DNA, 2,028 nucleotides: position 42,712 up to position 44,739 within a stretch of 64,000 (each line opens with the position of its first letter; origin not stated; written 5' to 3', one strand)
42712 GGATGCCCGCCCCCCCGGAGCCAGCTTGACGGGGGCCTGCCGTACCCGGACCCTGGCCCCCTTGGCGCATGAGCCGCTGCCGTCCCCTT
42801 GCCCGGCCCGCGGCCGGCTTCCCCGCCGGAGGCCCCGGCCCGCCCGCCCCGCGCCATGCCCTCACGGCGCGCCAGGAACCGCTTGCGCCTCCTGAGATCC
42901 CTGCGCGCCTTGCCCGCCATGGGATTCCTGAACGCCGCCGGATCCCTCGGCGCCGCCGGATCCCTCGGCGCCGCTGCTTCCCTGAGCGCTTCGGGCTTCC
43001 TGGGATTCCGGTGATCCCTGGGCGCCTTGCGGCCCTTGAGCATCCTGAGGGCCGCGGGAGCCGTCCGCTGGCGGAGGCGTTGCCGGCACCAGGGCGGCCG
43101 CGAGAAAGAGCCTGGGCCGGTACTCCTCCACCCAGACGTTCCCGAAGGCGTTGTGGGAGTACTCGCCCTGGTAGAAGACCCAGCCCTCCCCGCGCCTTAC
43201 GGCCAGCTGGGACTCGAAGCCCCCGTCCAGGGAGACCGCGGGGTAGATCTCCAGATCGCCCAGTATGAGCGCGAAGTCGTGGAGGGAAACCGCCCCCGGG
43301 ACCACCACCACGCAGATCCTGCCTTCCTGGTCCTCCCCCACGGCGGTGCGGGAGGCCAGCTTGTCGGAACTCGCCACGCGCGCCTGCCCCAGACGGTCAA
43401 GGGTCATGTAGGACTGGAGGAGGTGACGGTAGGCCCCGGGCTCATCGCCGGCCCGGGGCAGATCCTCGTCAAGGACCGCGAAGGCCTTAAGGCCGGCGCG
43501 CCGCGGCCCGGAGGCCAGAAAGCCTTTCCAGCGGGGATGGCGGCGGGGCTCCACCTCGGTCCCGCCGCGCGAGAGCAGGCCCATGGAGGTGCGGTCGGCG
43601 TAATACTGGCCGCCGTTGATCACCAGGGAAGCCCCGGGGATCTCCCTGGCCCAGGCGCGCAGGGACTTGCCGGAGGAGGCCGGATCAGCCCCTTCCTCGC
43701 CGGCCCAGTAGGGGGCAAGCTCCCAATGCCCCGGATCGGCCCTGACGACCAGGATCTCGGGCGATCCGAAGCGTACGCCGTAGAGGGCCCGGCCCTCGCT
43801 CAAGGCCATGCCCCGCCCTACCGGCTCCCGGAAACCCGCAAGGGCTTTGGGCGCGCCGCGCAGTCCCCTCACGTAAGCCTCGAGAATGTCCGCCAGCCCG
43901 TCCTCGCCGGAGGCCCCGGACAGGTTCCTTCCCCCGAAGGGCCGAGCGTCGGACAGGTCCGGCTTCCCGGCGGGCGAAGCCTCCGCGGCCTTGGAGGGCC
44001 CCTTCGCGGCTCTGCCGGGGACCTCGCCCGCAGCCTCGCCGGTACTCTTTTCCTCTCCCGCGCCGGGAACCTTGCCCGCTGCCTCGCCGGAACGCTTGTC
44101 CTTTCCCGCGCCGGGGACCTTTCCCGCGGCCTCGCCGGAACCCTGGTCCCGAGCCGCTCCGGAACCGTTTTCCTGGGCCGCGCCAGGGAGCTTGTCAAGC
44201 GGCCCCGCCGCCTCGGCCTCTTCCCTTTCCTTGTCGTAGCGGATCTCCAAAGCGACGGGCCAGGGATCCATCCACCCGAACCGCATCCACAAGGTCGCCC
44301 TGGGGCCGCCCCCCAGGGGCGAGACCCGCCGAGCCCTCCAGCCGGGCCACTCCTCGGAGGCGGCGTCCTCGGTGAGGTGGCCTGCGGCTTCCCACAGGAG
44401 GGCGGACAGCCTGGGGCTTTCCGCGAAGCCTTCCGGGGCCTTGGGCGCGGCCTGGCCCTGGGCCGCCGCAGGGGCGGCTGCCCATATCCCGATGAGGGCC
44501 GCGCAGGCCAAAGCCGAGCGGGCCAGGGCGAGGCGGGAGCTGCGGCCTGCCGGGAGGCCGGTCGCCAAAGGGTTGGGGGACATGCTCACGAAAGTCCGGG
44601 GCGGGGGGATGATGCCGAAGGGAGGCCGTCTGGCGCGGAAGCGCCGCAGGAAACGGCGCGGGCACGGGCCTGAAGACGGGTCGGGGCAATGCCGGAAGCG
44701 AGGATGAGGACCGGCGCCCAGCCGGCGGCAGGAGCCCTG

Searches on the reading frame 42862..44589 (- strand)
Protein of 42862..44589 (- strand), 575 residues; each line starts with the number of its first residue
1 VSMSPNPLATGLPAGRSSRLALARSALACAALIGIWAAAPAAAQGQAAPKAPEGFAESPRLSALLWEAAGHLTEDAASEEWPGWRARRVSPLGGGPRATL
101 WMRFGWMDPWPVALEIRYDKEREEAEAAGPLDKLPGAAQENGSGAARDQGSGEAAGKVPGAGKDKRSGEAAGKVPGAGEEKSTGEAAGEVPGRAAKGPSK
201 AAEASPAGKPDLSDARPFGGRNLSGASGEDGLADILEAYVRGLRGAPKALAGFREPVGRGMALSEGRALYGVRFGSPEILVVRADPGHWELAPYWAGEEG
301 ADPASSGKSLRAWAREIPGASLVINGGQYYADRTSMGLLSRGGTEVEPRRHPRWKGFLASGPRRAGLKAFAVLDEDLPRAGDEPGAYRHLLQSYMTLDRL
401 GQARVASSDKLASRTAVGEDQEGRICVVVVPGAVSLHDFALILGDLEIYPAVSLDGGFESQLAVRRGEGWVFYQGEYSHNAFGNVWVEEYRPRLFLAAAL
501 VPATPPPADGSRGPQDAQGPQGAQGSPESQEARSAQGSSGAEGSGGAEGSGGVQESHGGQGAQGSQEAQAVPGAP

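Call 31: search_protein_families(library=pfam, proteins=[window:42862-44589:-], max_evalue=0.001)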
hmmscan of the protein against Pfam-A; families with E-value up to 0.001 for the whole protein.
window:42862-44589:- (575 aa): 1 family
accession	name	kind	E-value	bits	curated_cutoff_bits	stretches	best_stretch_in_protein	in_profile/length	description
PF09992.14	NAGPA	-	4.4e-13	50.2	25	1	319-470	2-149/169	Phosphodiester glycosidase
